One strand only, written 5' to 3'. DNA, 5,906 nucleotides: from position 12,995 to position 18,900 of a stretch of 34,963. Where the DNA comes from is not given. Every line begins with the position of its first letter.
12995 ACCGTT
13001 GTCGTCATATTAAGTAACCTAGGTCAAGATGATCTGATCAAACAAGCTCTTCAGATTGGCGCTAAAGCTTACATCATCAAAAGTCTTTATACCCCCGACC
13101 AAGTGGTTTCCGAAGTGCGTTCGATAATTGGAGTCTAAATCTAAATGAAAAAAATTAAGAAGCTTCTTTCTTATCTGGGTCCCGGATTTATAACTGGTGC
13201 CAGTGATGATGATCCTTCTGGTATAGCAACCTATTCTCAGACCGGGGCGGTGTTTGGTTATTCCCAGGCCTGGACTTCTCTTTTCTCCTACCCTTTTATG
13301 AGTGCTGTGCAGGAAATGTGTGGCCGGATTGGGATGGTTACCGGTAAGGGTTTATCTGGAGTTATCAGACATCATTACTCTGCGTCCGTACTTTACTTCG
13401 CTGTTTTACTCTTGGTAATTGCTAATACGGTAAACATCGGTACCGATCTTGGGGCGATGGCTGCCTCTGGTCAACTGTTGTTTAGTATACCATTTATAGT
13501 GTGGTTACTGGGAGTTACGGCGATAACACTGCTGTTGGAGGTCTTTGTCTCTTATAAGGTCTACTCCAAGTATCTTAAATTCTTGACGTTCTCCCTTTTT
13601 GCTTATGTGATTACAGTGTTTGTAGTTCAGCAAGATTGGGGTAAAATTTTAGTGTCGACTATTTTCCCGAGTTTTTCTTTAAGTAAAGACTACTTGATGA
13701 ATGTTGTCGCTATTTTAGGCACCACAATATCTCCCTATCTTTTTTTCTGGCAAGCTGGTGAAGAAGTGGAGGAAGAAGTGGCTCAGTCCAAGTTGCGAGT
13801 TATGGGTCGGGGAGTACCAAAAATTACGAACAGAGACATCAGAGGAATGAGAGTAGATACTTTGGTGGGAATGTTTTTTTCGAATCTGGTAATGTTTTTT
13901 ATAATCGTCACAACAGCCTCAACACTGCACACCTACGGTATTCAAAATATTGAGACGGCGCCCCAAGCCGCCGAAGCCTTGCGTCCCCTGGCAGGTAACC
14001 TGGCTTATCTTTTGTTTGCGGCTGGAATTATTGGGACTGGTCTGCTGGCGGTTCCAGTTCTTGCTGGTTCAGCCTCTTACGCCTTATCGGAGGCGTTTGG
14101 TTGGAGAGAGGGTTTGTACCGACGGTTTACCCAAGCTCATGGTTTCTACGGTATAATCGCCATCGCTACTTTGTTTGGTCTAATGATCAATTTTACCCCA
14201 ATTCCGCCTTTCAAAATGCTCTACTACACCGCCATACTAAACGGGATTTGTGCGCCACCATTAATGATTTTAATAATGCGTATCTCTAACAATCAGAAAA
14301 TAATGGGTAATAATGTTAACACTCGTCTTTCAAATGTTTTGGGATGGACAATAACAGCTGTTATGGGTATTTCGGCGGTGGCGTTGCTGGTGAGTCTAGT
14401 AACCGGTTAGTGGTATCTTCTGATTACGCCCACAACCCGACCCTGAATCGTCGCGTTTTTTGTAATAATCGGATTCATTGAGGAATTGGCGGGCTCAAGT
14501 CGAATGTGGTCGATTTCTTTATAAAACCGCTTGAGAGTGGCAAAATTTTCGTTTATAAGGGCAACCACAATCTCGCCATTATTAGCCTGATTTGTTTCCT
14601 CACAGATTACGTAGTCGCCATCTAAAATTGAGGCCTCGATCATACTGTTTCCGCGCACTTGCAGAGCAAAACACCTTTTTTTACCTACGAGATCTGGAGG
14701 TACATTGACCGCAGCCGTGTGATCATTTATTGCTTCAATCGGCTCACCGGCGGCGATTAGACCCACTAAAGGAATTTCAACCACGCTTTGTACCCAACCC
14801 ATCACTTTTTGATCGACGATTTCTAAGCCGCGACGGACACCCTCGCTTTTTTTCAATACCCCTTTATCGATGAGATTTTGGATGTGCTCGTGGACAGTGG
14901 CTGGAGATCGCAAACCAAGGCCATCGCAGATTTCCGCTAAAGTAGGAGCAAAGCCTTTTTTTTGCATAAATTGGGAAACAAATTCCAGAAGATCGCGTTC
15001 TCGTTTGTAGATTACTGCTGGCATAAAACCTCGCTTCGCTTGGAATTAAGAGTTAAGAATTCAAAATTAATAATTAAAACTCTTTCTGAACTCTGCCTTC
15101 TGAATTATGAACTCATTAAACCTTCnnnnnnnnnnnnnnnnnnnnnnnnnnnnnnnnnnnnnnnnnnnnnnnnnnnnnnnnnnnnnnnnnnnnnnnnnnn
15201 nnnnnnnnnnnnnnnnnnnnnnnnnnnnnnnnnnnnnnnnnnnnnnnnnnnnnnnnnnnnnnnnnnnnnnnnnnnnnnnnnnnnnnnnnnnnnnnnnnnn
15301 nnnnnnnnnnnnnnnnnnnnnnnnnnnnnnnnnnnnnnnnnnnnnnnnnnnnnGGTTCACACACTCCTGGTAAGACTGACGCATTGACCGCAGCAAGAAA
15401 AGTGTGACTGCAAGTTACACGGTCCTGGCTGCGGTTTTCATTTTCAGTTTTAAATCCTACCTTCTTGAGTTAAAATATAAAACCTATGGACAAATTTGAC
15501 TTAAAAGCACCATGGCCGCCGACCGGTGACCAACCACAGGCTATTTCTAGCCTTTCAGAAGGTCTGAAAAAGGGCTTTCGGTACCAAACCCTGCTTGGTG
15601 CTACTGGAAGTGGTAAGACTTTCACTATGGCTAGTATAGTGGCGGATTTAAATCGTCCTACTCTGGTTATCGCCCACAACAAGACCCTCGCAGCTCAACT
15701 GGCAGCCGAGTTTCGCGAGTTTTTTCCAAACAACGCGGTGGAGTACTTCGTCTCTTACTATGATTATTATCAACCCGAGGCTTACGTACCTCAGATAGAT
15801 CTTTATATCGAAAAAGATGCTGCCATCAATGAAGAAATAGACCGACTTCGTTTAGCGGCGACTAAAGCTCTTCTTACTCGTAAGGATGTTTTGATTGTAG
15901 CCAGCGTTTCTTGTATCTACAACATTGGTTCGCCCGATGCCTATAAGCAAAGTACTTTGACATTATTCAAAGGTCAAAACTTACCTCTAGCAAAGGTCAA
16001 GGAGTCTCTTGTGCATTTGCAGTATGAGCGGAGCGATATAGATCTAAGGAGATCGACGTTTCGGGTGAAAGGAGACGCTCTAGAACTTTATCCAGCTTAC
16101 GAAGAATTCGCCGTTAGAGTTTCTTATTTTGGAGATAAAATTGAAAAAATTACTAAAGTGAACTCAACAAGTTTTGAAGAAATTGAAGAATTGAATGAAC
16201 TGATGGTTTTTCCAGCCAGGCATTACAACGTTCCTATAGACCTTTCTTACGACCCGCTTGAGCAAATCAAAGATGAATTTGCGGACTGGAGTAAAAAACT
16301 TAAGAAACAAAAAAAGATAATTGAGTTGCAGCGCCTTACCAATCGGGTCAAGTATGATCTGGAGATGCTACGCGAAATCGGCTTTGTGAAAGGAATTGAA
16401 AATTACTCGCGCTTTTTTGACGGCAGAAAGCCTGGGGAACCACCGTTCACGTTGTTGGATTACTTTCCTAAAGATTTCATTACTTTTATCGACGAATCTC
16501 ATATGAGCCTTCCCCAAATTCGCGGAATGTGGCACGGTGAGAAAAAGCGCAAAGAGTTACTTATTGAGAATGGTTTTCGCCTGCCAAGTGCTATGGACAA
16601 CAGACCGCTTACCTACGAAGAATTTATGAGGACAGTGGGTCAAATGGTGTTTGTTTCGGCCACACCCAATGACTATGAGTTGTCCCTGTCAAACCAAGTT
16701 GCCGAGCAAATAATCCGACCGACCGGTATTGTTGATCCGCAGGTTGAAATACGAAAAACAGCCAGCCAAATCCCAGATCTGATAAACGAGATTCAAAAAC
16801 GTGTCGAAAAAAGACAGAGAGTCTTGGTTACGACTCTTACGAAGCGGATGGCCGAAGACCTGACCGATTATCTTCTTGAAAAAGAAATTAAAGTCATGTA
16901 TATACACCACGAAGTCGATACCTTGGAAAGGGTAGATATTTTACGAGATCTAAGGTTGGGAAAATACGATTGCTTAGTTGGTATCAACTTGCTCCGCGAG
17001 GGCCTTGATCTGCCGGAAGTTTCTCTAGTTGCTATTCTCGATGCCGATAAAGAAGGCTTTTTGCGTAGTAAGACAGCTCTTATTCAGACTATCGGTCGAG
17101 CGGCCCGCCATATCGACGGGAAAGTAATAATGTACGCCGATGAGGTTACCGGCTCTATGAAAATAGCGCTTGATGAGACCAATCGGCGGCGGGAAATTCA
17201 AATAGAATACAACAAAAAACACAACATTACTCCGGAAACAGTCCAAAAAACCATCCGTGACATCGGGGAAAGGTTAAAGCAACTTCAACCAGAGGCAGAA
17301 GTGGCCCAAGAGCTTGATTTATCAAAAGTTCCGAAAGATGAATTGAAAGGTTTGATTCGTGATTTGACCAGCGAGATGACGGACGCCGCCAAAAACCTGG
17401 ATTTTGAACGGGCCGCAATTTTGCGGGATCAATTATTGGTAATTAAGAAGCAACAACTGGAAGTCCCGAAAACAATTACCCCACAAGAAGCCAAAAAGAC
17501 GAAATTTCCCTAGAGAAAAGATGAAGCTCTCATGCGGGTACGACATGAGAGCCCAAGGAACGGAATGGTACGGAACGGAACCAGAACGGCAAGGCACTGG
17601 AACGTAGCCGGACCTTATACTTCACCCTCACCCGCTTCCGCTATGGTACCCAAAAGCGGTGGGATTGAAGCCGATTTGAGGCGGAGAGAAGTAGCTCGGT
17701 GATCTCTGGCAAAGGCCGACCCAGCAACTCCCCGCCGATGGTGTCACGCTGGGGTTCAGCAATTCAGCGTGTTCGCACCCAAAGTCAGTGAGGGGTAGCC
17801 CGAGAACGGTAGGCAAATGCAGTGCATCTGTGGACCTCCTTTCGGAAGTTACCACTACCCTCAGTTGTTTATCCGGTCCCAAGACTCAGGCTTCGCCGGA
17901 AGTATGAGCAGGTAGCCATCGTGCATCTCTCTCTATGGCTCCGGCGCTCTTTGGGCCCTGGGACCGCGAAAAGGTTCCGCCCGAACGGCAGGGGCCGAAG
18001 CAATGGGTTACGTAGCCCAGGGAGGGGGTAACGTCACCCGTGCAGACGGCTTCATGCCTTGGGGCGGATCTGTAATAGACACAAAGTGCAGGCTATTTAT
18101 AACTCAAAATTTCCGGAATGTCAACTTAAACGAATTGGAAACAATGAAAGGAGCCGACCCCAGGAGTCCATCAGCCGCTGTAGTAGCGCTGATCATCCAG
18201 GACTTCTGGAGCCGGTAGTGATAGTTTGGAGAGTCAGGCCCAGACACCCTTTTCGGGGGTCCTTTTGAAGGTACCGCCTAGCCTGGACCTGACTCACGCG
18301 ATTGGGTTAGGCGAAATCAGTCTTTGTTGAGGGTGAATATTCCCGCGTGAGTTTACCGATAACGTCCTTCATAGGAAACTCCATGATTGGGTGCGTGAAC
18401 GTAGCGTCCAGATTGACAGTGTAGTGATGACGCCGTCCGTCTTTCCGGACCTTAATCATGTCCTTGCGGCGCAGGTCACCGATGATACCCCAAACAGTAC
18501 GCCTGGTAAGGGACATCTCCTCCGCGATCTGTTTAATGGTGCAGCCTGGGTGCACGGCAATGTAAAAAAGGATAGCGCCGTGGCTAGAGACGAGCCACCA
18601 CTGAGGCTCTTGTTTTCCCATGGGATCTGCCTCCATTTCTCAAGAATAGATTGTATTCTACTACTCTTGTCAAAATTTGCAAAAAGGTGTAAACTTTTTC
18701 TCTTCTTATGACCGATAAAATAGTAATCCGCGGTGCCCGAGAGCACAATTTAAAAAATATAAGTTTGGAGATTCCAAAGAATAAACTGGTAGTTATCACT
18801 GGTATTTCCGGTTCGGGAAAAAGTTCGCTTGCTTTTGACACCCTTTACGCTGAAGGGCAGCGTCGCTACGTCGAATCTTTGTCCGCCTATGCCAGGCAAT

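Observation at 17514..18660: Compositionally foreign ~1.1-kb island between uvrB and uvrA: small wHTH regulator plus a large non-coding unit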

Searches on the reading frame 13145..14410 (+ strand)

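Call 12: search_protein_families(library=pfam, proteins=[window:13145-14410:+], max_evalue=0.01)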
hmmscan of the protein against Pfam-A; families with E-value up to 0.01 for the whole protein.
window:13145-14410:+ (421 aa): 1 family
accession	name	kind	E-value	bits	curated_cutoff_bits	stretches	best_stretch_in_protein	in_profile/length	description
PF01566.24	Nramp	-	4.5e-86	289.5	29.8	1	27-393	1-356/357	Natural resistance-associated macrophage protein-like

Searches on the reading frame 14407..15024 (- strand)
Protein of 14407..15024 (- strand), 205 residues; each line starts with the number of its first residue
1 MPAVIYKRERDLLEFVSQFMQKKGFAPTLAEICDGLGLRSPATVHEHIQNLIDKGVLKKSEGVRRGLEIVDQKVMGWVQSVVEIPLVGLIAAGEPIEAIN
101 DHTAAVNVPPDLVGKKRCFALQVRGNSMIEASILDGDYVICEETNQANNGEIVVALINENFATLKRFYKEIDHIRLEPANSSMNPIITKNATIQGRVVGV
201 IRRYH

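Call 12: search_protein_families(library=pfam, proteins=[window:14407-15024:-], max_evalue=0.01)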
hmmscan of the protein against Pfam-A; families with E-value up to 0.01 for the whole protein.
window:14407-15024:- (205 aa): 3 families
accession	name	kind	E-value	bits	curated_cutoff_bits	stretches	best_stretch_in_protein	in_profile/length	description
PF00717.28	Peptidase_S24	-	5.3e-31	107.2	23.3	1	85-198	1-116/116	Peptidase S24-like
PF01726.22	LexA_DNA_bind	-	9.4e-15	54.6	23.7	1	7-66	6-65/65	LexA DNA binding domain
PF13412.12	HTH_24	-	0.0052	16.8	21.9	1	29-58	20-48/48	Winged helix-turn-helix DNA-binding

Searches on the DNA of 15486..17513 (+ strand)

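Call 92: search_rna_families(sources=[L101, L102, L103, L104, L019, L037], threshold=evalue, max_evalue=1)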
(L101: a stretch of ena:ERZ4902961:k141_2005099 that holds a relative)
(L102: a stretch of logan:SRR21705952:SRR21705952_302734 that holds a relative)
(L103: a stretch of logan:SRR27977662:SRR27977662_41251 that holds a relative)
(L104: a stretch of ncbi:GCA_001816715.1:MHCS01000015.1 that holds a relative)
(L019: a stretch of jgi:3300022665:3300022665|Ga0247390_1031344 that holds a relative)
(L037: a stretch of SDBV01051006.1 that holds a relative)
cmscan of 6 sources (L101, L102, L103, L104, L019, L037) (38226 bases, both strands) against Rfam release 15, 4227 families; matches with E-value up to 1: 1.
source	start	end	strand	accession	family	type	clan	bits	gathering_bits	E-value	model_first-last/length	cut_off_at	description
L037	1845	1934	+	RF00236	ctRNA_pGA1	Gene; antisense;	-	24.7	45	0.73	1-79/79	no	ctRNA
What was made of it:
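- On Any Rfam 15 family (including RNase P, tmRNA, SRP, 6S, group I/II introns, OLE, GOLLD, ROOL, raiA, HEARO): In six related loci at E <= 1 there is one noise match (call 92).
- None was found in six relatives either (call 92).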

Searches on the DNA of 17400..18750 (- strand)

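Call 6: search_rna_families(source=window, start=17400, end=18750, threshold=evalue, max_evalue=10, show_alignments=3)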
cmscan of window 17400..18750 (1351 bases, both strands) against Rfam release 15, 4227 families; matches with E-value up to 10: 1.
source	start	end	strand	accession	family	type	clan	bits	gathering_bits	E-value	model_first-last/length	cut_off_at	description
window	18226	18264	-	RF02133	HOXB13-AS1_2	Gene; lncRNA;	-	11.9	40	9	1-81/81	no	HOXB13 antisense RNA 1 conserved region 2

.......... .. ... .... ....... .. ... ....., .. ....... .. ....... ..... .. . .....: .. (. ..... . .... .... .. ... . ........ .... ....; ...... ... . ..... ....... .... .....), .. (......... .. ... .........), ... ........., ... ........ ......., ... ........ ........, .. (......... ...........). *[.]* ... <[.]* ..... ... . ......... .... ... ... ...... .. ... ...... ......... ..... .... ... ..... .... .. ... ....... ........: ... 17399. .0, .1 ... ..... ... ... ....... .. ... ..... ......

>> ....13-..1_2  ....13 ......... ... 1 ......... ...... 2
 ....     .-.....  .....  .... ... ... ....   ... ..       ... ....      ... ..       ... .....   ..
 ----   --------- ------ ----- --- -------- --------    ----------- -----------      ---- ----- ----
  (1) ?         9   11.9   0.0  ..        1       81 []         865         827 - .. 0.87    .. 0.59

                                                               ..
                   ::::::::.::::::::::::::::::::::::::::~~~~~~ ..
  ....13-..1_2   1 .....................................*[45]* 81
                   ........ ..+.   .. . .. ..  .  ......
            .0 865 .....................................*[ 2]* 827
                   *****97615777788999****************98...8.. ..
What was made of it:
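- On Any Rfam 15 family (including RNase P, tmRNA, SRP, 6S, group I/II introns, OLE, GOLLD, ROOL, raiA, HEARO): On 17400-18750 at E <= 10 there is one noise match (a eukaryotic lncRNA model, 11.9 bits against 40; call 6).
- Closest known: Housekeeping RNAs. Different: No covariance-model match even at E <= 10 (call 6).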

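Call 14: search_dna_similar(query=window:17514-18306:-, collection=phages, mode=distant)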
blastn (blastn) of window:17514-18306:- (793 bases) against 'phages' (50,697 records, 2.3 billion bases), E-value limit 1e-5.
No match.

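Call 15: search_dna_similar(query=window:17514-18306:-, collection=plasmids, mode=distant)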
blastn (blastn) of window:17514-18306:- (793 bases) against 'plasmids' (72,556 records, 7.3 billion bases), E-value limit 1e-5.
No match.
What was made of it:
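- Tried and rejected: No match (calls 14, 15).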

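Call 27: search_rna_families(sources=[L001, L002, L005, L006, L009, L010, L012, L013, L014, L015, L016, L017, L018], threshold=gathering)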
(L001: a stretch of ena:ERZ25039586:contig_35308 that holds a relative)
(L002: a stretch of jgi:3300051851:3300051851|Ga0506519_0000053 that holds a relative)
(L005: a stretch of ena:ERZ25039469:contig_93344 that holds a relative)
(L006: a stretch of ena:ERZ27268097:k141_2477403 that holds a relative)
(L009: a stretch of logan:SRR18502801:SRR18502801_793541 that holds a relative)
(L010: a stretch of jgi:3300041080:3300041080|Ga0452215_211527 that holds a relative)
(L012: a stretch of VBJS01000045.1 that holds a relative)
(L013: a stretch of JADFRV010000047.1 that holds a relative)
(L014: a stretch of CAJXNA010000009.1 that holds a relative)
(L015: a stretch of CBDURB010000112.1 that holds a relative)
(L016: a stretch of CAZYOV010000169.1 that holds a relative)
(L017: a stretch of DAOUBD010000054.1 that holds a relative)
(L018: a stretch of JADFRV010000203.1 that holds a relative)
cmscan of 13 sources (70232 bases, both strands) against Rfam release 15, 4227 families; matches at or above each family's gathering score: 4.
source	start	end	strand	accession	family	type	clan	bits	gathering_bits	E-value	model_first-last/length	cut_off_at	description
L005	4409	4515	+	RF00162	SAM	Cis-reg; riboswitch;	CL00012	81.7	44.4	1.1e-17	1-108/108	no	SAM riboswitch aptamer (S box leader)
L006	477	584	+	RF00162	SAM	Cis-reg; riboswitch;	CL00012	80.6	44.4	2.4e-17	1-108/108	no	SAM riboswitch aptamer (S box leader)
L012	3391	3503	+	RF00162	SAM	Cis-reg; riboswitch;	CL00012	77.3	44.4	2.2e-16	1-108/108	no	SAM riboswitch aptamer (S box leader)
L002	4475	4584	+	RF00162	SAM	Cis-reg; riboswitch;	CL00012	76.5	44.4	3.6e-16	1-108/108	no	SAM riboswitch aptamer (S box leader)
